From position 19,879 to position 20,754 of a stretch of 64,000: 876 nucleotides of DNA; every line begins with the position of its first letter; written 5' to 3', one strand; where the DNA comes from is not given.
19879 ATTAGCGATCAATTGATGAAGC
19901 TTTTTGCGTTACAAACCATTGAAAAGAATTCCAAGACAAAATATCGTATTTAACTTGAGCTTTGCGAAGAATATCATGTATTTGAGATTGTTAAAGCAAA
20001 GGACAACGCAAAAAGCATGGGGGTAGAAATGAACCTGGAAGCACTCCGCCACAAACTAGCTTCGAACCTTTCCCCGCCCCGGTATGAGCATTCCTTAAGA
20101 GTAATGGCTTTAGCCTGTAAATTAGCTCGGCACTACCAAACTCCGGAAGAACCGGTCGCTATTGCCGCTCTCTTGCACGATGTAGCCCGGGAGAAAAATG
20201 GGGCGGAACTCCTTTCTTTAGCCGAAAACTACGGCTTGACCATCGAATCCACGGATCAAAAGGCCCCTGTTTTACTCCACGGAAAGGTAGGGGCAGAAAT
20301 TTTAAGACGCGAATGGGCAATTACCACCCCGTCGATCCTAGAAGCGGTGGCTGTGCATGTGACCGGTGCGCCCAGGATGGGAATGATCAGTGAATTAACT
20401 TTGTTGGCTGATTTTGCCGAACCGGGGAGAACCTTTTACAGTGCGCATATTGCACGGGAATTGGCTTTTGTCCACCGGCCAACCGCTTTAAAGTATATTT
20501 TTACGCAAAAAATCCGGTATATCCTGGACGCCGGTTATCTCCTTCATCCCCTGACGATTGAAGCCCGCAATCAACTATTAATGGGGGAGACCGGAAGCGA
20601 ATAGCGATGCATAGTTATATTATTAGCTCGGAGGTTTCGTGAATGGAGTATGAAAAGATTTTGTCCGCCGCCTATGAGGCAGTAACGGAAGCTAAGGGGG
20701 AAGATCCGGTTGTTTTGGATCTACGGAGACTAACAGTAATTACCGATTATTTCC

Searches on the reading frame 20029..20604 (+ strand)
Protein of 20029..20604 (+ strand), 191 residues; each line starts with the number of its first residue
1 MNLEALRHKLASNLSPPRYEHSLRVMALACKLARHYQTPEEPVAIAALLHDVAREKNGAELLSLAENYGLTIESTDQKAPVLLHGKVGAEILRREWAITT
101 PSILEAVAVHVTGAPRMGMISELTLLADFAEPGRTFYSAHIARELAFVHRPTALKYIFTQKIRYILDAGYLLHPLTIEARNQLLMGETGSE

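Call 55: find_homologous_proteins(query=window:20029-20604:+, max_evalue=1e-40)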
Query window:20029-20604:+ (191 aa): 28 proteins with E <= 1e-40 among 576 candidates.
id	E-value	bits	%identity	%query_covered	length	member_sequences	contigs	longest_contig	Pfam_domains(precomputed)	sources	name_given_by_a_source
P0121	5.0e-119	412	100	100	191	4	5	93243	PF01966.29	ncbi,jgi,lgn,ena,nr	ncbi:MAG TPA: HD domain-containing protein [Firmicutes bacterium]|nr:HD domain-containing protein [B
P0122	5.7e-91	321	79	100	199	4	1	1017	PF08668.19,PF01966.29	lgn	-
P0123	7.0e-89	314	77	100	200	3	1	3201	PF01966.29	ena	-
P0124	1.1e-87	310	78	97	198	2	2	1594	PF08668.19,PF01966.29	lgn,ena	-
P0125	2.1e-80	287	68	100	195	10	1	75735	PF01966.29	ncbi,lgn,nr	ncbi:bis(5'-nucleosyl)-tetraphosphatase (symmetrical) YqeK [Capillibacterium thermochitinicola]|nr:b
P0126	2.0e-78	280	69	100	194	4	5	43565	PF08668.19,PF01966.29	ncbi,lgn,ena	-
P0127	2.6e-78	280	69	99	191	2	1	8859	PF08668.19,PF01966.29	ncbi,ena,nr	ncbi:MAG: HD domain-containing protein [Firmicutes bacterium]|nr:HD domain-containing protein [Bacil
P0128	2.6e-77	276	67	99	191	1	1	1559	PF08668.19,PF01966.29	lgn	-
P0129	1.3e-76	274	67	99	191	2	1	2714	PF01966.29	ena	-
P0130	3.9e-76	273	68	100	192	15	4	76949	PF01966.29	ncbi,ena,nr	ncbi:MAG TPA: phosphohydrolase [Firmicutes bacterium]|nr:phosphohydrolase [Bacillota bacterium]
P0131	3.9e-74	266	68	100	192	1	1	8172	PF01966.29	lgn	-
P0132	1.8e-63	231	61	98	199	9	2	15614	PF01966.29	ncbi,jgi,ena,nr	ncbi:MAG TPA: phosphohydrolase [Firmicutes bacterium]|jgi:predicted HD superfamily hydrolase involve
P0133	2.9e-62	227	59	98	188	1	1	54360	PF01966.29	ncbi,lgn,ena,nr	ncbi:MAG: HD domain-containing protein [Firmicutes bacterium]|nr:HD domain-containing protein [Bacil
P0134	3.2e-62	227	58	98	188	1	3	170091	PF01966.29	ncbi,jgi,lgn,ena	-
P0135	3.5e-62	227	65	86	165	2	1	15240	PF01966.29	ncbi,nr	ncbi:MAG: HD domain-containing protein [Firmicutes bacterium]|nr:HD domain-containing protein [Bacil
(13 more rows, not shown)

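Call 56: find_encoding_contigs(protein=P0123, flank=2500, max_places=1)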
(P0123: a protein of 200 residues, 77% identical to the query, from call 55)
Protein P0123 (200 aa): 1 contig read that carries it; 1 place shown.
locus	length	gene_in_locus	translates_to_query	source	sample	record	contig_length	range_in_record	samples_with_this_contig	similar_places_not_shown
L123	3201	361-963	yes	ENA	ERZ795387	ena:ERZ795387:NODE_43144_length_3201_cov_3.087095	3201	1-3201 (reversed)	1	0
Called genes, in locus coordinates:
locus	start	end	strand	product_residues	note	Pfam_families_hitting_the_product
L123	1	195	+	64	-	?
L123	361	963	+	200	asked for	PF01966:HD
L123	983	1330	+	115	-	PF02410:RsfS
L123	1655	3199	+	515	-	?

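Call 57: find_encoding_contigs(protein=P0125, flank=2500, max_places=1)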
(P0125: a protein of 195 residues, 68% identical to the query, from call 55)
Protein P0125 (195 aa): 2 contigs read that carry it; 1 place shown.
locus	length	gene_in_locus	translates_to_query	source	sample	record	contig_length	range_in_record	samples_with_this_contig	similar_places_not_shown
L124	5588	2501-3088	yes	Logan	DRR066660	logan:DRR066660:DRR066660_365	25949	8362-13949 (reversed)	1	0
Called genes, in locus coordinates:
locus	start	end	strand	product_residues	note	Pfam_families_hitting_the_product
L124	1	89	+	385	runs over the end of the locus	PF00696:AA_kinase, PF01472:PUA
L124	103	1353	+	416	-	PF00171:Aldedh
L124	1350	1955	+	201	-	PF01467:CTP_transf_like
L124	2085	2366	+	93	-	PF00076:RRM_1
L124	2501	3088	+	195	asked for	PF01966:HD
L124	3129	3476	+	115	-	PF02410:RsfS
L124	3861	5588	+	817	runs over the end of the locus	PF00133:tRNA-synt_1, PF09334:tRNA-synt_1g, PF13603:tRNA-synt_1_2, PF00133:tRNA-synt_1, PF08264:Anticodon_1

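Call 58: find_encoding_contigs(protein=P0126, flank=2500, max_places=1)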
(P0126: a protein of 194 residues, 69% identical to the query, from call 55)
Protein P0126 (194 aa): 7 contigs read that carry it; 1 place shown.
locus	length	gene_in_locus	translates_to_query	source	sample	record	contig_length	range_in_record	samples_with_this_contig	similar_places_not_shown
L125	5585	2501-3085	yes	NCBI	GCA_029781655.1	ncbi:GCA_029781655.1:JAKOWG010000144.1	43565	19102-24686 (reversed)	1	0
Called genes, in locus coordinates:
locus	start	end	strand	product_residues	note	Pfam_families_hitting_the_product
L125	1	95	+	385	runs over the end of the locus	PF00696:AA_kinase, PF01472:PUA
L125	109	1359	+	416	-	PF00171:Aldedh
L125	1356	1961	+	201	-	PF01467:CTP_transf_like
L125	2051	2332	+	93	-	PF00076:RRM_1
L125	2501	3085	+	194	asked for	PF08668:HDOD (weak), PF01966:HD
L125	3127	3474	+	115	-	PF02410:RsfS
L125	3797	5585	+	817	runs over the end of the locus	PF00133:tRNA-synt_1, PF01406:tRNA-synt_1e (faint), PF09334:tRNA-synt_1g, PF13603:tRNA-synt_1_2, PF00133:tRNA-synt_1, PF08264:Anticodon_1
